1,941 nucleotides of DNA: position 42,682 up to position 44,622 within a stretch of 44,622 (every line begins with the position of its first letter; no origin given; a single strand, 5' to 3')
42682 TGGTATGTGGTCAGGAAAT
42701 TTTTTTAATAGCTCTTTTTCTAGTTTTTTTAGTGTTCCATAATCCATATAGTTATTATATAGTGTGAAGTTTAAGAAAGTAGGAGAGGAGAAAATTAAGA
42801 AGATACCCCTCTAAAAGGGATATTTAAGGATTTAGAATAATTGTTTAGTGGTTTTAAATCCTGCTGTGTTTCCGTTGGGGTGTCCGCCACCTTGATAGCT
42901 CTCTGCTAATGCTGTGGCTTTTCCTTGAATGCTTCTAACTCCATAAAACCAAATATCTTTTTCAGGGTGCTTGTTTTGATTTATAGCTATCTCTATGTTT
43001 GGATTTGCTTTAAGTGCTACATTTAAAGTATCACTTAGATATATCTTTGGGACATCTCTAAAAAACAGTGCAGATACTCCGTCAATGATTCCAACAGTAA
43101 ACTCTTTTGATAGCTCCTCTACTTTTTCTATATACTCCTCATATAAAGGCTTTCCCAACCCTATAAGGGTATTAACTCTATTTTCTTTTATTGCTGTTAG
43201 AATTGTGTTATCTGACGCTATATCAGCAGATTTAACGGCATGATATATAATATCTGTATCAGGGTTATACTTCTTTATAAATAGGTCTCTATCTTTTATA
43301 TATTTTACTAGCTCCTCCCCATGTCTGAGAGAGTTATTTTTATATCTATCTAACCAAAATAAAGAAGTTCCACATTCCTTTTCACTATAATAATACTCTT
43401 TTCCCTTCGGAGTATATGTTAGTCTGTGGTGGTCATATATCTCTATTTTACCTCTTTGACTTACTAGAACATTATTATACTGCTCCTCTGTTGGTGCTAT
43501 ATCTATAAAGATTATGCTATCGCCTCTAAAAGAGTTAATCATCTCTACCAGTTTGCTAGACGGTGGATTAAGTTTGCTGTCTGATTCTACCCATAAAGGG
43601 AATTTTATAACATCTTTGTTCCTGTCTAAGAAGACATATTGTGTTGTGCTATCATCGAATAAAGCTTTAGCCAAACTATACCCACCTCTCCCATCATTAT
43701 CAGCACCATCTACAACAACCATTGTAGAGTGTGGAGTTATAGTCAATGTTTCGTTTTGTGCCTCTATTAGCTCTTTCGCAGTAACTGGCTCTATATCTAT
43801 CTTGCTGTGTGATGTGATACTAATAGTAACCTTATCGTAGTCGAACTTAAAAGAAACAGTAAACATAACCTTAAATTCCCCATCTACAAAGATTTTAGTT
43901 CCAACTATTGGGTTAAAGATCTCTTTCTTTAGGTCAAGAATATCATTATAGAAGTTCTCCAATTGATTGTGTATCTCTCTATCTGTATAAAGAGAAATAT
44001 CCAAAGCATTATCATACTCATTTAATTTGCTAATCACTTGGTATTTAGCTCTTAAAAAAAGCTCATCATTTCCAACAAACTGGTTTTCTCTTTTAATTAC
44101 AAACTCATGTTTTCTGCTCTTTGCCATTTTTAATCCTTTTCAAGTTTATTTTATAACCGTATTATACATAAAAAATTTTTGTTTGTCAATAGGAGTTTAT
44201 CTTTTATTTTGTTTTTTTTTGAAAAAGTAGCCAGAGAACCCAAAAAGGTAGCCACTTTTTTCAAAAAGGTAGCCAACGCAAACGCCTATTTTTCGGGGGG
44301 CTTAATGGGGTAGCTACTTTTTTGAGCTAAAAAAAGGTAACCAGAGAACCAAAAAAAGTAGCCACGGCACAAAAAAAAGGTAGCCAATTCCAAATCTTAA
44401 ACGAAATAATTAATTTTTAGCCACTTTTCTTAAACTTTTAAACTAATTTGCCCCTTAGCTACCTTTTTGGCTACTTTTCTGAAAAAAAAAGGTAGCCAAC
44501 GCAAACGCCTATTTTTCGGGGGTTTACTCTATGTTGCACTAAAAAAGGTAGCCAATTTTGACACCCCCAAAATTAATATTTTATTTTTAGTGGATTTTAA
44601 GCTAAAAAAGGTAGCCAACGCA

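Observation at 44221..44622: Dense bidirectional field of at least 15 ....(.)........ iterons spanning the genome junction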

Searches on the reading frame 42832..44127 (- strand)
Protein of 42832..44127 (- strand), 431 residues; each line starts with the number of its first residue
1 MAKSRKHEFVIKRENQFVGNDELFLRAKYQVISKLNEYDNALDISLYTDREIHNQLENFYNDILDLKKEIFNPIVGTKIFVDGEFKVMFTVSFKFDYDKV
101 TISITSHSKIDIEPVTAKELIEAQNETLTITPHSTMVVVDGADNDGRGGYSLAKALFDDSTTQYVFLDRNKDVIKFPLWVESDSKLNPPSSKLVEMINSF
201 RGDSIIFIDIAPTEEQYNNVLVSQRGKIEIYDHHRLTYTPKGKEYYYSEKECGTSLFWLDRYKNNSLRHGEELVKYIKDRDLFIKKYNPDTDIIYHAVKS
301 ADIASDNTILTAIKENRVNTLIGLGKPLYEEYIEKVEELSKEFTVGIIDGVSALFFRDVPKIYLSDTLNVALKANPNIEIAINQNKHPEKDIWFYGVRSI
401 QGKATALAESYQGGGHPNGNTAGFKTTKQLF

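Call 9: search_protein_families(library=phrogs, proteins=[window:42832-44127:-])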
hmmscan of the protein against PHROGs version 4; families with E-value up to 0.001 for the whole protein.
window:42832-44127:- (431 aa): 1 family
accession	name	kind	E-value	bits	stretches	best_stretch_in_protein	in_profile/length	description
phrog_4771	-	other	6.4e-22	79.1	1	131-428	14-285/363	DHH phosphoesterase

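Call 10: search_protein_families(library=pfam, proteins=[window:42832-44127:-], max_evalue=0.01)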
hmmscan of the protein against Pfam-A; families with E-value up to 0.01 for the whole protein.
window:42832-44127:- (431 aa): 0 families

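Call 17: find_related_loci(query=window:42832-44127:-, collection=viral_contigs, flank=6000)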
Query window:42832-44127:- (431 aa) in viral_contigs; peptide patterns used: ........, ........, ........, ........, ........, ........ (x = any residue, [..] = any of these).
7 stretches matched a pattern; 2 encode a relative of the query (tblastn E <= 1e-3); 2 distinct loci.
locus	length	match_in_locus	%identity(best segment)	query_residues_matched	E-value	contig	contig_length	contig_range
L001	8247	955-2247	89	1-431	0e+0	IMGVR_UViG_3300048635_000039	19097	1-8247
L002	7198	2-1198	82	33-431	0e+0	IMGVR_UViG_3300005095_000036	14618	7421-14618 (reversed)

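Call 22: find_homologous_proteins(query=window:42832-44127:-)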
Query window:42832-44127:- (431 aa): 2 proteins with E <= 0.001 among 6701 candidates.
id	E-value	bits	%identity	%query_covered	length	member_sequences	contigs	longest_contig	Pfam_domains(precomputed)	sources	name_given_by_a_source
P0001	2.3e-286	967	100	100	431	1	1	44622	-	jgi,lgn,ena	-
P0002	4.5e-256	868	89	100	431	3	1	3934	-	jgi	jgi:hypothetical protein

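Call 25: find_encoding_contigs(protein=P0002, flank=10000)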
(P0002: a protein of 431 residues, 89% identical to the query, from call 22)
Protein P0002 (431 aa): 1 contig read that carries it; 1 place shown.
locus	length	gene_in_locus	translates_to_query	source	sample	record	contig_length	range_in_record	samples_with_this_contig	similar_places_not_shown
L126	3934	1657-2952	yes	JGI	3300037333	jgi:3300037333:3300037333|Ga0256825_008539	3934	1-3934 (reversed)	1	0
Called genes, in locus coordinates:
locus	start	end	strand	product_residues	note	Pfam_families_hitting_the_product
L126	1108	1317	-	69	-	-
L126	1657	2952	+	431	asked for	-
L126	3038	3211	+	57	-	-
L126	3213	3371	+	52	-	-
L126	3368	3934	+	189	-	?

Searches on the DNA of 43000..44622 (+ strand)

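Call 8: search_dna_similar(query=window:43000-44622:+, collection=phages, mode=distant)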
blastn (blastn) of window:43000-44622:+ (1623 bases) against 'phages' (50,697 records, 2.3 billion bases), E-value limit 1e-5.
No match.
